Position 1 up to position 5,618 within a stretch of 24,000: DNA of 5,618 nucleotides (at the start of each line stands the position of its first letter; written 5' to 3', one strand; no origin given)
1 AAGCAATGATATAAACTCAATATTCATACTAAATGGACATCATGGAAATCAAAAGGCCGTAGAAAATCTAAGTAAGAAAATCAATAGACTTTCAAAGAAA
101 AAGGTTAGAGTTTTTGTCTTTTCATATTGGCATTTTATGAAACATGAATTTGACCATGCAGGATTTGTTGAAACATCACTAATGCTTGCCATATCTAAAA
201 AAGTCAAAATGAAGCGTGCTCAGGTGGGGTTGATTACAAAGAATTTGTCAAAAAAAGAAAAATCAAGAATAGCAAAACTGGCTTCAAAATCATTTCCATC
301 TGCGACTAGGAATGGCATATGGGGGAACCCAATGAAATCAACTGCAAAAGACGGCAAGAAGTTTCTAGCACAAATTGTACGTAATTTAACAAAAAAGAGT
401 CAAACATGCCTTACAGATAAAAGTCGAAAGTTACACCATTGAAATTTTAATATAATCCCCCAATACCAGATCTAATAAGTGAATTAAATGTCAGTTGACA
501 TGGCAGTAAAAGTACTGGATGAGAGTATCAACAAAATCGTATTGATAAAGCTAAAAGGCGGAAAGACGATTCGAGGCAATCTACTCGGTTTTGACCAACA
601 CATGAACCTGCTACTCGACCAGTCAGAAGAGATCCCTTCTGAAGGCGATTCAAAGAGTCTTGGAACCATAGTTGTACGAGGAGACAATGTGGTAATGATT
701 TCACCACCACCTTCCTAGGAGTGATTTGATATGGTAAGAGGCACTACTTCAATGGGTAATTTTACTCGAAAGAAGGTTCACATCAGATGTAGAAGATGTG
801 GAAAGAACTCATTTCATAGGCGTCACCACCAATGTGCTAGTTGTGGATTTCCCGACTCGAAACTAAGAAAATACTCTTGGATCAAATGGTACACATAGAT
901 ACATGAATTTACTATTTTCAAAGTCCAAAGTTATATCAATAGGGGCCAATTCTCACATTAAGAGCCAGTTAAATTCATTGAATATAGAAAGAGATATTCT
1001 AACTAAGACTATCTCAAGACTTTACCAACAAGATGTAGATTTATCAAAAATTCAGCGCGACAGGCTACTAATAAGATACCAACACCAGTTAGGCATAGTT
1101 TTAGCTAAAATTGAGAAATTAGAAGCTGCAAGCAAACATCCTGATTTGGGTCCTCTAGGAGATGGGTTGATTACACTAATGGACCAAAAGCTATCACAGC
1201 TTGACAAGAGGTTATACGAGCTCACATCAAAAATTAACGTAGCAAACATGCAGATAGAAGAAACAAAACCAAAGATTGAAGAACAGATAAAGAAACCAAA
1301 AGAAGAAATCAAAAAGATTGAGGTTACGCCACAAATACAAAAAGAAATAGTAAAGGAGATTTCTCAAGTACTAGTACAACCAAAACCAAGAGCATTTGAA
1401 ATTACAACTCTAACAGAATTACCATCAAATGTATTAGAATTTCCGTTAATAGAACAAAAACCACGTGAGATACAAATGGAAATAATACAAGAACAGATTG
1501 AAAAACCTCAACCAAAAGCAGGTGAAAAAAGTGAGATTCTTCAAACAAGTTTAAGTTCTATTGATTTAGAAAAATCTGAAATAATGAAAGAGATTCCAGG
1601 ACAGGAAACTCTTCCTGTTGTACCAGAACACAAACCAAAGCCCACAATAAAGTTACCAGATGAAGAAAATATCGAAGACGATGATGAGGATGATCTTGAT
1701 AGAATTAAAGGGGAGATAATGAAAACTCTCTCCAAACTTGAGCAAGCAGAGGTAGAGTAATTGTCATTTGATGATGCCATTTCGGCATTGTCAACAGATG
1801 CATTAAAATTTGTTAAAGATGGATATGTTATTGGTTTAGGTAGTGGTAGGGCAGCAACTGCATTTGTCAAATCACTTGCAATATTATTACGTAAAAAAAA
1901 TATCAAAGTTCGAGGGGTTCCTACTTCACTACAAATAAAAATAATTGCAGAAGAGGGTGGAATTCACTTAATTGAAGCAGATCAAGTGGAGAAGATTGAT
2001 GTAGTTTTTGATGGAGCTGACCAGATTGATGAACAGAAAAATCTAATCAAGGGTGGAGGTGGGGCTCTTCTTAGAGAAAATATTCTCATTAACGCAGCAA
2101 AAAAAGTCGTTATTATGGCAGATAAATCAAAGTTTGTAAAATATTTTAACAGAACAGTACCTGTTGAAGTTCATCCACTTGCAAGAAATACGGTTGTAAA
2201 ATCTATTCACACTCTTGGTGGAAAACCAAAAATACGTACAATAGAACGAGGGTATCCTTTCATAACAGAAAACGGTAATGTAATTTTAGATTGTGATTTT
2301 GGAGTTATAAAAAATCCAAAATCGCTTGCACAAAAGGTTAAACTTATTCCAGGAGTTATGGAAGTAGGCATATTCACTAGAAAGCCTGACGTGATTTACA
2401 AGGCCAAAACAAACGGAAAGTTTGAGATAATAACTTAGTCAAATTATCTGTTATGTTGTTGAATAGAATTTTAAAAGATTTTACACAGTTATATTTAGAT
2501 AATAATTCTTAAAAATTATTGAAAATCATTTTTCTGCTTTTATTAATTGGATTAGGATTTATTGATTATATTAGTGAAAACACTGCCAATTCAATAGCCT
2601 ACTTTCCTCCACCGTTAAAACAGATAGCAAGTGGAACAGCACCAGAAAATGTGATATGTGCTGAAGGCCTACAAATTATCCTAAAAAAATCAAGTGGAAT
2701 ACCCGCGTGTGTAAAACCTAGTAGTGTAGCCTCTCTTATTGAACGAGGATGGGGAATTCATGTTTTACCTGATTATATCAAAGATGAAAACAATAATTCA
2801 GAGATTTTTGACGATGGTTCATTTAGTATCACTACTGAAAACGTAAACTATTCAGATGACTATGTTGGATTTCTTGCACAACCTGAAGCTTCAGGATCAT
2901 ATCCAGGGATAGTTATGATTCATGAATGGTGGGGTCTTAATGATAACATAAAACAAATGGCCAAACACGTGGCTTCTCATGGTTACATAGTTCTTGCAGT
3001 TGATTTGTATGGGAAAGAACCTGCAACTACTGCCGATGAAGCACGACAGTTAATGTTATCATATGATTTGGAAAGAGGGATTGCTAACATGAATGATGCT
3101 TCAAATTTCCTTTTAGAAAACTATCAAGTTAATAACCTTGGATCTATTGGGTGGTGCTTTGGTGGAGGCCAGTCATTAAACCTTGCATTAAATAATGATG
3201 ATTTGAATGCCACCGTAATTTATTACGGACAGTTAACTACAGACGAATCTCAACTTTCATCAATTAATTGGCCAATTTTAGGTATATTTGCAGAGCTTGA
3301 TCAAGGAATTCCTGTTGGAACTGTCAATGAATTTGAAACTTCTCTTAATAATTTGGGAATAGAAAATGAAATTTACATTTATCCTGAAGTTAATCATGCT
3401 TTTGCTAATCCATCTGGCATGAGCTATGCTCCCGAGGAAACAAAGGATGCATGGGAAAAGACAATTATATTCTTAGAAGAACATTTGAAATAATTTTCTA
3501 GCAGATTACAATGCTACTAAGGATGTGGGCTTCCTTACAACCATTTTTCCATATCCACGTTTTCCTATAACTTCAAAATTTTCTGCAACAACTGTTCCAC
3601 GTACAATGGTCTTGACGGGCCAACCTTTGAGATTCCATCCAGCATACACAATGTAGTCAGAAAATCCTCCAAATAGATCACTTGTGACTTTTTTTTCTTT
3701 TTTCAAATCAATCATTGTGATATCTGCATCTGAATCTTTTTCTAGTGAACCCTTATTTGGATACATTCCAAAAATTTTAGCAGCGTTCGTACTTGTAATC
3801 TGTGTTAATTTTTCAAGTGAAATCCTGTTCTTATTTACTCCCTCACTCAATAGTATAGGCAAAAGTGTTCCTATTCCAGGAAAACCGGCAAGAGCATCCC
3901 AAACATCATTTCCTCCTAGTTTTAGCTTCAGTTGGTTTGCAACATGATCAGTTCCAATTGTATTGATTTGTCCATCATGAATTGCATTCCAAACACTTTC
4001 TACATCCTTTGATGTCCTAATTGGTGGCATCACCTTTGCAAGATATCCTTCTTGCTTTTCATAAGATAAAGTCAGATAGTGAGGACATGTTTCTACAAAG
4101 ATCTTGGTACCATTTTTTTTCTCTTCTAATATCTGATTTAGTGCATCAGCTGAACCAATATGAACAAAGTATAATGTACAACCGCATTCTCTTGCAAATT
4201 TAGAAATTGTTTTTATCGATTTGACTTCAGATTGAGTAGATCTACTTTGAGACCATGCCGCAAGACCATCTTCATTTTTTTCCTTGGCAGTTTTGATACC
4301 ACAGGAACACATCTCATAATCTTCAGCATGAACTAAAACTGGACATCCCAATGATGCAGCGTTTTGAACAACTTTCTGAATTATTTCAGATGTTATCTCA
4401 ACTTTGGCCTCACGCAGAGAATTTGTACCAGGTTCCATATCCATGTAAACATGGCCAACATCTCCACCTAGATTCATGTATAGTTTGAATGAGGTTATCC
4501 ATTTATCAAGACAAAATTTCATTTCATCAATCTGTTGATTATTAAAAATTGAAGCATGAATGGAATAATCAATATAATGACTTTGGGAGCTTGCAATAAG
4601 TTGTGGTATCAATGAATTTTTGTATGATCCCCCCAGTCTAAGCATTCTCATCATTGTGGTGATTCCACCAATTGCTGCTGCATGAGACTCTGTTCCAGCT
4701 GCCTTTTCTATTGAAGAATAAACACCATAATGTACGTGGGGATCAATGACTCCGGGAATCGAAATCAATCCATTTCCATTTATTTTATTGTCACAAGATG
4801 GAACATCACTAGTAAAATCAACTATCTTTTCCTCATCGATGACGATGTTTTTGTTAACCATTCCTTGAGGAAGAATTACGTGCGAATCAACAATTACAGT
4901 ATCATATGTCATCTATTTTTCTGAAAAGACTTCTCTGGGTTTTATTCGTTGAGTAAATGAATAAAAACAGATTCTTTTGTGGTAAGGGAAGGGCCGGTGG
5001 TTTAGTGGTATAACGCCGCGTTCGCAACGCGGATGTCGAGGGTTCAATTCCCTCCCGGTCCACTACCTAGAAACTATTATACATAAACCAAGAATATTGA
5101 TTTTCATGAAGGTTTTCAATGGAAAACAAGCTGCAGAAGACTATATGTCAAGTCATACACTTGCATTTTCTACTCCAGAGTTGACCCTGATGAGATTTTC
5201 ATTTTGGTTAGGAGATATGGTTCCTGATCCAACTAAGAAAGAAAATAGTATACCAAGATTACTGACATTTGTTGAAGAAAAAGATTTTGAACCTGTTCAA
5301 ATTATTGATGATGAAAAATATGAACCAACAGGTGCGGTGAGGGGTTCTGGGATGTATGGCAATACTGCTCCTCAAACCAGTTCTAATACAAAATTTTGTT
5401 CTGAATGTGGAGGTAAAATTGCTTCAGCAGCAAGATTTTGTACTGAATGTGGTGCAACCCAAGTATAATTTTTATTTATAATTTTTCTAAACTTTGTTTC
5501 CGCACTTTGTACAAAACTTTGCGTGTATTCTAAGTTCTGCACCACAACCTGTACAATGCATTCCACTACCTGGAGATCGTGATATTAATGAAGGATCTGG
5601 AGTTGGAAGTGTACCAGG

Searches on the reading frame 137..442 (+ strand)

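Call 47: search_protein_families(library=pfam, proteins=[window:137-442:+], max_evalue=0.001)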
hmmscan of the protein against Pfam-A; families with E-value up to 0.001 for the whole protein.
window:137-442:+ (101 aa): 1 family
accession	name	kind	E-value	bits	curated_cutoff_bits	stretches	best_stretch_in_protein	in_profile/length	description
PF02633.19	Creatininase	-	9.3e-12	45.3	31.3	1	4-86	158-236/238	Creatinine amidohydrolase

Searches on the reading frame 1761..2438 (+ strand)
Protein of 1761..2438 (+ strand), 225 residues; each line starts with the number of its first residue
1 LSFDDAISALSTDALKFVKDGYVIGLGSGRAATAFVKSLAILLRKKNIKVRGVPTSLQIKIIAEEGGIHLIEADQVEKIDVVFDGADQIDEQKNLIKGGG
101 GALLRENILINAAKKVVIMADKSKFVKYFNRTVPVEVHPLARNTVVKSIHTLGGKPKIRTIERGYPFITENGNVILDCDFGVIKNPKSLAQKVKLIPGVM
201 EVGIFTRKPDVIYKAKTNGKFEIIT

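Call 47: search_protein_families(library=pfam, proteins=[window:1761-2438:+], max_evalue=0.001)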
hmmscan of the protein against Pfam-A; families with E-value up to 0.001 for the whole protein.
window:1761-2438:+ (225 aa): 2 families
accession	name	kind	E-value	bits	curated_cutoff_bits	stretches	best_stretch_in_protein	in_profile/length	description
PF06026.20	Rib_5-P_isom_A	-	1.3e-55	188.2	26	1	52-219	2-173/173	Ribose 5-phosphate isomerase A (phosphoriboisomerase A)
PF00455.28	DeoRC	-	6.3e-05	23.4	31.8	0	78-128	92-142/160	DeoR C terminal sensor domain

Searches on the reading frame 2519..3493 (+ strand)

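Call 47: search_protein_families(library=pfam, proteins=[window:2519-3493:+], max_evalue=0.001)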
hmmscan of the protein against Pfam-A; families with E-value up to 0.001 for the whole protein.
window:2519-3493:+ (324 aa): 5 families
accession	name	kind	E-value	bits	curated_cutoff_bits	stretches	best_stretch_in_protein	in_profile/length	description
PF01738.24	DLH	-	2.4e-46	158.5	21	1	117-322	3-216/217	Dienelactone hydrolase family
PF07224.18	Chlorophyllase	-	9.2e-11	41.5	26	1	94-177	3-91/301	Chlorophyllase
PF12740.14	PETase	-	4e-10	40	28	1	99-267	22-185/263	PET hydrolase-like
PF00561.26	Abhydrolase_1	-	0.00059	20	25.8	0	137-228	16-92/245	alpha/beta hydrolase fold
PF08840.17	BAAT_C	-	0.001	19.6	20.9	0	192-246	7-63/210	BAAT / Acyl-CoA thioester hydrolase C terminal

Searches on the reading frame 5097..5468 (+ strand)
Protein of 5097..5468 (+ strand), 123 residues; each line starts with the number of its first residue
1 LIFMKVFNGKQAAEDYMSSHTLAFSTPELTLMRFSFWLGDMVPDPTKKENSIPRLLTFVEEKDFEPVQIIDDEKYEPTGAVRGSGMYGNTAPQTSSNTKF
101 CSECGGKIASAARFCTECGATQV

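Call 47: search_protein_families(library=pfam, proteins=[window:5097-5468:+], max_evalue=0.001)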
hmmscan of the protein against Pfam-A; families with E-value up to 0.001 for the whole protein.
window:5097-5468:+ (123 aa): 3 families
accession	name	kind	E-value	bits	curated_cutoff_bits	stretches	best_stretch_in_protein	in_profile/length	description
PF13240.11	Zn_Ribbon_1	-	0.00013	22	25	1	100-120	1-21/23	zinc-ribbon domain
PF13248.11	Zn_ribbon_3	-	0.00015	21.6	27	1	99-120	3-24/26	zinc-ribbon domain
PF12773.13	DZR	-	0.00029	21.4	27.3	1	99-119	25-45/45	Double zinc ribbon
